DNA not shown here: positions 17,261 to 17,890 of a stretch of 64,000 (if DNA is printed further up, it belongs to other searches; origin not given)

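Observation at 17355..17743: RHH-domain gene with a palindromic operator inserted between grpE and dnaK; possible substitute heat-shock regulator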

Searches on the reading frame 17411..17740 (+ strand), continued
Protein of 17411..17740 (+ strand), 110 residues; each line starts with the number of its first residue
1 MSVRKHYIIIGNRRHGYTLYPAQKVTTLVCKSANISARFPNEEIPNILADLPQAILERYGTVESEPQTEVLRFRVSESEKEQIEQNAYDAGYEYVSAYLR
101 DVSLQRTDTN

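Call 39: search_solved_structures(query=A2, max_evalue=10, show_alignments=3)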
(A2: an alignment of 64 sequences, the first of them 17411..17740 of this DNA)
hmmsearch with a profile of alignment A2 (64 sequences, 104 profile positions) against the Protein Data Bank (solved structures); distinct sequences matched with E-value up to 10: 11.
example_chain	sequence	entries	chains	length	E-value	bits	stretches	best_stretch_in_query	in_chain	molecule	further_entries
2ba3_A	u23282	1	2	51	5.1e-05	26.4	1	57-103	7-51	NikA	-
6ajm_C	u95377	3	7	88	0.026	17.7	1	64-101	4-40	DUF1778 domain-containing protein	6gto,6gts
7ak7_C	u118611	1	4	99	0.036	17.2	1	63-101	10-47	CopG family transcriptional regulator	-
6wt8_A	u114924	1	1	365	0.073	16.2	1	9-53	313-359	STING-associated CdnE c-di-GMP synthase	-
6ajn_C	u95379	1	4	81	0.15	15.2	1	67-101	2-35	DUF1778 domain-containing protein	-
3gxq_A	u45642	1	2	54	0.15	15.2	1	63-99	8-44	Putative regulator of transfer genes ArtA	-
6a6x_C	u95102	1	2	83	0.47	13.6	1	67-103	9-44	Antitoxin MazE7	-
8kc0_A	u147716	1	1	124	0.47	13.6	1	34-99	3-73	De novo design protein -NB8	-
5zgn_A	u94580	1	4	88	0.58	13.3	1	65-99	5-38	KacA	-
6oew_A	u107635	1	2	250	0.85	12.8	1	12-63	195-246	Cytidylyltransferase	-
7upq_A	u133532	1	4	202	1.3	12.3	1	21-69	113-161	DHT03 protein A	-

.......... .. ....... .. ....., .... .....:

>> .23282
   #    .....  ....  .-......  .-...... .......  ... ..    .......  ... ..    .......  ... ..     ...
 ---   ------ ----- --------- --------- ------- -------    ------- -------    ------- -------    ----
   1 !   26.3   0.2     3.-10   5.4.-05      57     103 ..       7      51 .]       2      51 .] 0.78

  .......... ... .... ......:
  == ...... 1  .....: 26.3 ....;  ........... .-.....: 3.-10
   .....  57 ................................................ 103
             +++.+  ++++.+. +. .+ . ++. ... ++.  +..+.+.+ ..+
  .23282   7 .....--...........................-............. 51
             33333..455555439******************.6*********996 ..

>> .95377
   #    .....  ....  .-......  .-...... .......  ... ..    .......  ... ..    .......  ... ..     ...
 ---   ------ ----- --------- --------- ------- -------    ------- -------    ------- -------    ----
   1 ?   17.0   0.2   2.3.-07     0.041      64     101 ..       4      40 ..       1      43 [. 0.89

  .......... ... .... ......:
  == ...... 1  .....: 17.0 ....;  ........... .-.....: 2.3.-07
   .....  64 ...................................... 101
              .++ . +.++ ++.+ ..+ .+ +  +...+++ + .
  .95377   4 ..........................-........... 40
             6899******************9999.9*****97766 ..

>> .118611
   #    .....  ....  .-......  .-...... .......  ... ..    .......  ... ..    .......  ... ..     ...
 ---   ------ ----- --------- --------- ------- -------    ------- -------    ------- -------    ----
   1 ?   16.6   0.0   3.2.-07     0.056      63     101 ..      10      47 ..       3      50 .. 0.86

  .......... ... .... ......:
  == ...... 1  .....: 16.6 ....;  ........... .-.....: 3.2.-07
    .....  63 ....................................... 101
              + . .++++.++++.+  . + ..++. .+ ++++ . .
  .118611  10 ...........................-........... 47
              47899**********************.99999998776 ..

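Call 40: search_protein_families(library=pfam, alignment_id=A2, max_evalue=1)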
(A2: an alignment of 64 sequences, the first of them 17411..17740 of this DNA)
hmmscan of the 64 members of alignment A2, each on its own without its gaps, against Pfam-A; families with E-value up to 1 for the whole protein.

A. member 1, window:17411-17740:+ (110 aa): 2 families
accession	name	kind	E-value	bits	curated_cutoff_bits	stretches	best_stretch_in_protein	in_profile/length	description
PF21983.2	NikA-like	-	9.7e-09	35.7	27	1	67-106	3-41/72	Mobilization protein NikA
PF12993.12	DUF3877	-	0.036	14.4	27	1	8-90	17-94/173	Domain of unknown function, E. rectale Gene description (DUF3877)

B. families by the number of members that match (of 64 scanned): 59 families (the first 25 are shown)
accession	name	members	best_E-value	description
PF21983.2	NikA-like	64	5.9e-12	Mobilization protein NikA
PF08681.18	TacA1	15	0.00027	Antitoxin TacA 1-like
PF01402.27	RHH_1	12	0.00046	Ribbon-helix-helix protein, copG family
PF19807.5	DUF6290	10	0.004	Family of unknown function (DUF6290)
PF09943.14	DUF2175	3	0.022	Uncharacterized protein conserved in archaea (DUF2175)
PF19514.5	MobC_2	2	0.002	MobC-like protein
PF12441.14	CopG_antitoxin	2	0.0096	CopG antitoxin of type II toxin-antitoxin system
PF03869.20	Arc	2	0.016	Arc-like DNA binding domain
PF19460.4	DUF5997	2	0.031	Family of unknown function (DUF5997)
PF06578.17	YscK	2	0.062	YOP proteins translocation protein K (YscK)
PF07700.20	HNOB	1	0.0048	Haem-NO-binding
PF23432.1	DUF7118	1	0.0052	Domain of unknown function (DUF7118)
PF16678.12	UBA_HOIP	1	0.0064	HOIP UBA domain pair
PF05534.18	HicB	1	0.0077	HicB family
PF13654.12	AAA_32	1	0.0081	LonB-like, AAA domain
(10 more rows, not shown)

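Call 47: search_protein_families(library=pfam, proteins=[L012:392-2932:+, L012:2941-4956:+, L012:8400-9281:-, L015:2954-4096:+, L015:4159-4881:+, L015:7777-8793:+, L014:2215-4212:+, L014:7022-7414:+, L014:8146-9027:-, L012:7634-7966:-], max_evalue=0.00001)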
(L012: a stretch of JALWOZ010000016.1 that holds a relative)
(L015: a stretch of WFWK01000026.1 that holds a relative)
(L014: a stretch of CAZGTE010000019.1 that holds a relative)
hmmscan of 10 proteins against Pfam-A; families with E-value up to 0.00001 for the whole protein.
L012:392-2932:+ (847 aa): 2 families
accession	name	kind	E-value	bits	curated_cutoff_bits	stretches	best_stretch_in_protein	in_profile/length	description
PF00521.26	DNA_topoisoIV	-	8.4e-156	519.6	31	1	44-482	1-431/432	DNA gyrase/topoisomerase IV, subunit A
PF03989.18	DNA_gyraseA_C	-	7.6e-66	217.8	27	6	672-714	1-43/48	DNA gyrase C-terminal domain, beta-propeller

L012:2941-4956:+ (672 aa): 4 families
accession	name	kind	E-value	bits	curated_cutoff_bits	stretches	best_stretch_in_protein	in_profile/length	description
PF00204.31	DNA_gyraseB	-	3.6e-54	183.3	27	1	254-428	1-172/173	DNA gyrase B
PF00986.26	DNA_gyraseB_C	-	6.9e-30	103.4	29.8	1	602-662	3-63/63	DNA gyrase B subunit, carboxyl terminus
PF01751.28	Toprim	-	1.9e-18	66.9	23.1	1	457-567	1-94/96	Toprim domain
PF02518.31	HATPase_c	-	9.5e-13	49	26.4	1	41-177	5-106/111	Histidine kinase-, DNA gyrase B-, and HSP90-like ATPase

L012:8400-9281:- (293 aa): 2 families
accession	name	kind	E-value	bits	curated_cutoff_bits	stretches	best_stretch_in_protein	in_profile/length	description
PF02481.21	DNA_processg_A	-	1.6e-65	220.7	29.6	1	5-209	8-211/212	DNA recombination-mediator protein A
PF17782.7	DprA_WH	-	1.7e-07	31.6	22.9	1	233-282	7-56/61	DprA winged helix domain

L015:2954-4096:+ (381 aa): 0 families

L015:4159-4881:+ (241 aa): 0 families

L015:7777-8793:+ (339 aa): 1 family
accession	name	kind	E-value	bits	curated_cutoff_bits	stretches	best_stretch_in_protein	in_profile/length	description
PF00579.31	tRNA-synt_1b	-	8e-63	212.9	21.1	1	21-270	7-258/292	tRNA synthetases class I (W and Y)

L014:2215-4212:+ (666 aa): 4 families
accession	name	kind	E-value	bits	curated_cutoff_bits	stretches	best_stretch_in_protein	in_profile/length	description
PF00204.31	DNA_gyraseB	-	1.8e-52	177.8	27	1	245-421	1-172/173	DNA gyrase B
PF00986.26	DNA_gyraseB_C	-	1e-28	99.7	29.8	1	598-656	5-63/63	DNA gyrase B subunit, carboxyl terminus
PF01751.28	Toprim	-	5.2e-18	65.4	23.1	1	450-560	1-94/96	Toprim domain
PF02518.31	HATPase_c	-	1.2e-12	48.7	26.4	1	39-176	4-106/111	Histidine kinase-, DNA gyrase B-, and HSP90-like ATPase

L014:7022-7414:+ (131 aa): 0 families

L014:8146-9027:- (293 aa): 2 families
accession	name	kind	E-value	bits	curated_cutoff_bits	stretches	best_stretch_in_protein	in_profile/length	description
PF02481.21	DNA_processg_A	-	9.2e-64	214.9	29.6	1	5-209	8-211/212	DNA recombination-mediator protein A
PF17782.7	DprA_WH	-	1.2e-08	35.3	22.9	1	232-282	6-56/61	DprA winged helix domain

L012:7634-7966:- (110 aa): 0 families

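Call 60: search_protein_families(library=ncbifam, alignment_id=A4, max_evalue=1)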
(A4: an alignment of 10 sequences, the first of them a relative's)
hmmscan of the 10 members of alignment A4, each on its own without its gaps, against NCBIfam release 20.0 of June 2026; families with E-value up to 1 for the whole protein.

A. member 1, P0048 (109 aa): 2 families
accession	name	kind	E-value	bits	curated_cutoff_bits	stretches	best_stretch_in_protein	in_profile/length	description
NF041264.1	MobA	equivalog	0.00064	20.1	80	1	66-107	3-43/91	plasmid mobilization protein MobA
NF041418.1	MbpA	equivalog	0.0016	18.2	90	1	69-107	4-41/93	mobilization protein MbpA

B. families by the number of members that match (of 10 scanned): 8 families
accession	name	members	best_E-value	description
NF041418.1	MbpA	10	2.1e-05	mobilization protein MbpA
NF041264.1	MobA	9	2.9e-06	plasmid mobilization protein MobA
NF010451.0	PRK13877.1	7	0.00015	conjugal transfer transcriptional regulator TraJ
NF046040.1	RelB_antitoxin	2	0.0031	type II toxin-antitoxin system RelB family antitoxin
NF001884.0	PRK00630.1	2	0.0079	nickel responsive regulator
NF000489.1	ble_Sh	1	0.03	phleomycin/bleomycin binding protein Ble-Sh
NF011675.0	PRK15094.1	1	0.033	CNNM family magnesium/cobalt transport protein CorC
TIGR00978.1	asd_EA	1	0.066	aspartate-semialdehyde dehydrogenase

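Call 69: search_protein_families(library=pfam, proteins=[L023:800-1033:+, L027:2244-2480:+, L030:3259-3495:+, L041:3254-3490:+, L057:1268-1516:+, L060:3252-3491:+, L071:3262-3498:+, L087:3265-3489:+, L094:3259-3498:+], max_evalue=0.001)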
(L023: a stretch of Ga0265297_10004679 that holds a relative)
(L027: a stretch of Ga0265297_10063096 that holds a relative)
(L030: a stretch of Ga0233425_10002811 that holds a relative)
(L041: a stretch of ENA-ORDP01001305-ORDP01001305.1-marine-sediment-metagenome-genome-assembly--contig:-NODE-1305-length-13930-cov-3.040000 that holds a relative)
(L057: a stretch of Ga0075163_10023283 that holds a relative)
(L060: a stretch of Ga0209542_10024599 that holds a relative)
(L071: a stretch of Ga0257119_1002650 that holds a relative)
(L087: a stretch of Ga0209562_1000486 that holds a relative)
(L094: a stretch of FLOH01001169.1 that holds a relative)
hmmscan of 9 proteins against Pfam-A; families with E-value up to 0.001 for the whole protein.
L023:800-1033:+ (78 aa): 1 family
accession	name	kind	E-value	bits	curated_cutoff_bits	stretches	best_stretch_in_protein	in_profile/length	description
PF07927.17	HicA_toxin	-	9.2e-12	45.3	27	1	22-64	3-46/58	HicA toxin of bacterial toxin-antitoxin,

L027:2244-2480:+ (79 aa): 1 family
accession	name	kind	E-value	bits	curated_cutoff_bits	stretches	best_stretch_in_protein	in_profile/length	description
PF07927.17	HicA_toxin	-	9.2e-09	35.7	27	1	22-63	3-45/58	HicA toxin of bacterial toxin-antitoxin,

L030:3259-3495:+ (79 aa): 1 family
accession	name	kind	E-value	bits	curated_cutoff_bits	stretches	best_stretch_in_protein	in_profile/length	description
PF07927.17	HicA_toxin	-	1.6e-08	35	27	1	22-63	3-45/58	HicA toxin of bacterial toxin-antitoxin,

L041:3254-3490:+ (79 aa): 1 family
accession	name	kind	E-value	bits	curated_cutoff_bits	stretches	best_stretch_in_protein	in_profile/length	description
PF07927.17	HicA_toxin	-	4.1e-10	40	27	1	21-74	2-56/58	HicA toxin of bacterial toxin-antitoxin,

L057:1268-1516:+ (83 aa): 1 family
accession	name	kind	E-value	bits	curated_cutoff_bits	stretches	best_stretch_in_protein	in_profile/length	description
PF07927.17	HicA_toxin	-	2.9e-08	34.1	27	1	22-68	3-50/58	HicA toxin of bacterial toxin-antitoxin,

L060:3252-3491:+ (80 aa): 1 family
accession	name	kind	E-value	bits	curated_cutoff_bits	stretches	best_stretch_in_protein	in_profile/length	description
PF07927.17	HicA_toxin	-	6.2e-12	45.9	27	1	20-64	1-46/58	HicA toxin of bacterial toxin-antitoxin,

L071:3262-3498:+ (79 aa): 1 family
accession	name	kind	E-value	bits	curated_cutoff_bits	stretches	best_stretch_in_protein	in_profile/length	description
PF07927.17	HicA_toxin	-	5.9e-12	45.9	27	1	21-64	2-46/58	HicA toxin of bacterial toxin-antitoxin,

L087:3265-3489:+ (75 aa): 1 family
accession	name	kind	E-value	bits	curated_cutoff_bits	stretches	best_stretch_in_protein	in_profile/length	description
PF07927.17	HicA_toxin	-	8.3e-05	23.1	27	1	21-65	2-48/58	HicA toxin of bacterial toxin-antitoxin,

L094:3259-3498:+ (80 aa): 1 family
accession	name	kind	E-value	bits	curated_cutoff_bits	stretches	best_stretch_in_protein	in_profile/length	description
PF07927.17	HicA_toxin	-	9.7e-08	32.5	27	1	21-65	2-48/58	HicA toxin of bacterial toxin-antitoxin,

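Call 71: find_encoding_contigs(protein=P0047, flank=3000, max_places=2)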
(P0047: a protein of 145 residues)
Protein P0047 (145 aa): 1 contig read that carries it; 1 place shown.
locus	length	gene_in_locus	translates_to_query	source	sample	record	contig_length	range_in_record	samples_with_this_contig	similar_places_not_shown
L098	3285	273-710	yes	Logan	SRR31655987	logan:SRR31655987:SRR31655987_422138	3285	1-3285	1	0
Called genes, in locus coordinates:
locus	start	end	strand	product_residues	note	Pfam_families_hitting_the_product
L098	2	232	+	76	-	?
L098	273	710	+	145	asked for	PF21983:NikA-like (weak)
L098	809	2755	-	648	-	PF00012:HSP70, PF06723:MreB_Mbl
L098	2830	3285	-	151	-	?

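Call 72: find_encoding_contigs(protein=P0050, flank=3000, max_places=2)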
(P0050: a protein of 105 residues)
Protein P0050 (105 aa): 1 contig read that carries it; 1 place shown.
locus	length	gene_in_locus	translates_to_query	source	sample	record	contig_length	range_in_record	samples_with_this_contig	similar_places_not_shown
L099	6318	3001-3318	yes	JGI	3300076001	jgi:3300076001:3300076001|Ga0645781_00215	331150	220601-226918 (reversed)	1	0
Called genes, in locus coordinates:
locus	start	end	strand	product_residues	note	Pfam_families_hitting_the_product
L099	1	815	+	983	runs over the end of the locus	PF07532:Big_4 (faint)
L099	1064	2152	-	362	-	-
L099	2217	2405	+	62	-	-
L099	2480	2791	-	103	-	-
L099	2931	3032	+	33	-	-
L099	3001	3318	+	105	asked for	PF21983:NikA-like (weak)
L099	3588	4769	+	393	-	PF14294:DUF4372, PF01609:DDE_Tnp_1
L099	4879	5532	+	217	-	PF00395:SLH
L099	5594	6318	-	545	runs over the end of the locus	PF04932:Wzy_C, PF00515:TPR_1 (faint), PF07719:TPR_2 (weak), PF13181:TPR_8 (weak)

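Call 73: find_encoding_contigs(protein=P0056, flank=3000, max_places=2)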
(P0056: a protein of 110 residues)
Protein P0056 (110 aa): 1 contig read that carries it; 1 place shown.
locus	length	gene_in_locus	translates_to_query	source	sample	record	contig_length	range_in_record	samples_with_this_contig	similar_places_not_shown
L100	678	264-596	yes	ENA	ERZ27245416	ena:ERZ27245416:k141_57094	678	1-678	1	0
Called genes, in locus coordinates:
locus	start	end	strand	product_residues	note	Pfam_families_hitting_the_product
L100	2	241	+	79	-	?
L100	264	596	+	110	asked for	-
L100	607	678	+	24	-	?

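Call 85: list_cluster_members(proteins=[P0048, P0049, P0051, P0053, P0055, P0059, P0062, P0071, P0078, P0013])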
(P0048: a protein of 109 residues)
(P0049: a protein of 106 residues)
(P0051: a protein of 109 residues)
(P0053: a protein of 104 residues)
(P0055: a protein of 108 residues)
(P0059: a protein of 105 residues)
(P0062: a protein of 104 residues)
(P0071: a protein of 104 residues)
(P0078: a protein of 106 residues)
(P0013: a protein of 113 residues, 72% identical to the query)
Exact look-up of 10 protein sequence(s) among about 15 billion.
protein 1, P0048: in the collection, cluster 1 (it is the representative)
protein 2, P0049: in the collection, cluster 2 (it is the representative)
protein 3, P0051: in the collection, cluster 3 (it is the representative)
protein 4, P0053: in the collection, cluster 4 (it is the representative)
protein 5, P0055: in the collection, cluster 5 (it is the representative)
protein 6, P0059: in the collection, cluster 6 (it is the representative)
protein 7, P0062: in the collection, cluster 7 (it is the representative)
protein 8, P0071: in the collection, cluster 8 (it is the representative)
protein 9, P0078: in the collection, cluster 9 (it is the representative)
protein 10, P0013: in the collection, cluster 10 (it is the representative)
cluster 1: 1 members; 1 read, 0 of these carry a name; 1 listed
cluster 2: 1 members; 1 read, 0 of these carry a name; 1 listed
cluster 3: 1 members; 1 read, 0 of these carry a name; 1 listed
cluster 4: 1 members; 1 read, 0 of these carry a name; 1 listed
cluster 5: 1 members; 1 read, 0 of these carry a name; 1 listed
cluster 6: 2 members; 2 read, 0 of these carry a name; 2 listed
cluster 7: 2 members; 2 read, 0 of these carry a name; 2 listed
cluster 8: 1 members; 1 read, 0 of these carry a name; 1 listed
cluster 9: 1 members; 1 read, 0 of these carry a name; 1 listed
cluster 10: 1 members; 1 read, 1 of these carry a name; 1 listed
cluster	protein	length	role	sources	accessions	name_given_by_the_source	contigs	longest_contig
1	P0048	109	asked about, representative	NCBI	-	-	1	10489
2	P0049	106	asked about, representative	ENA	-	-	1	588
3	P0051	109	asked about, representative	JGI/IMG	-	-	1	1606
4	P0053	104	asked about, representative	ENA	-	-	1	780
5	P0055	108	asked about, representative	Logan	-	-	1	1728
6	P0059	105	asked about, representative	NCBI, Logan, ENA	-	-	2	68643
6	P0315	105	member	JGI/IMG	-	-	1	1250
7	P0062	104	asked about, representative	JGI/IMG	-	-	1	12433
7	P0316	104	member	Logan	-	-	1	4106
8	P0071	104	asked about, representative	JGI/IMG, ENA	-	-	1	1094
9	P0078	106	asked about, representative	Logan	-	-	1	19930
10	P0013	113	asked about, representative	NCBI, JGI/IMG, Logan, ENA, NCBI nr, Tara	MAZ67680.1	hypothetical protein CL652_02850 [bacterium] | hypothetical protein [bacterium] | strand:- start:7356 stop:7697 length:342 start_codon:yes stop_codon:yes gene_type:complete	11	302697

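Call 96: predict_structure(alignment_id=A2)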
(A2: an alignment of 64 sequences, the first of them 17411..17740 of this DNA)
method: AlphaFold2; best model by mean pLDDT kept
length: 110 residues; sequences in the alignment: 64
mean_pLDDT: 91.0   pTM: 0.55
mean pLDDT of the five models: 91.0, 89.9, 88.8, 88.3, 87.9
residues with pLDDT >= 90: 87; 70-90: 11; 50-70: 12; < 50: 0
segments of 3 or more residues with pLDDT < 50: none
pLDDT, mean of each block of 10 residues (from residue 1): 93 95 97 96 98 90 64 95 98 96 78
secondary structure, 60 per line:
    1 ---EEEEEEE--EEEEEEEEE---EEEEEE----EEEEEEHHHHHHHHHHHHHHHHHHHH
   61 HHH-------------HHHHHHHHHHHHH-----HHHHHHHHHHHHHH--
elements in order: E4-10 E13-21 E25-30 E35-40 H41-63 H77-89 H95-108
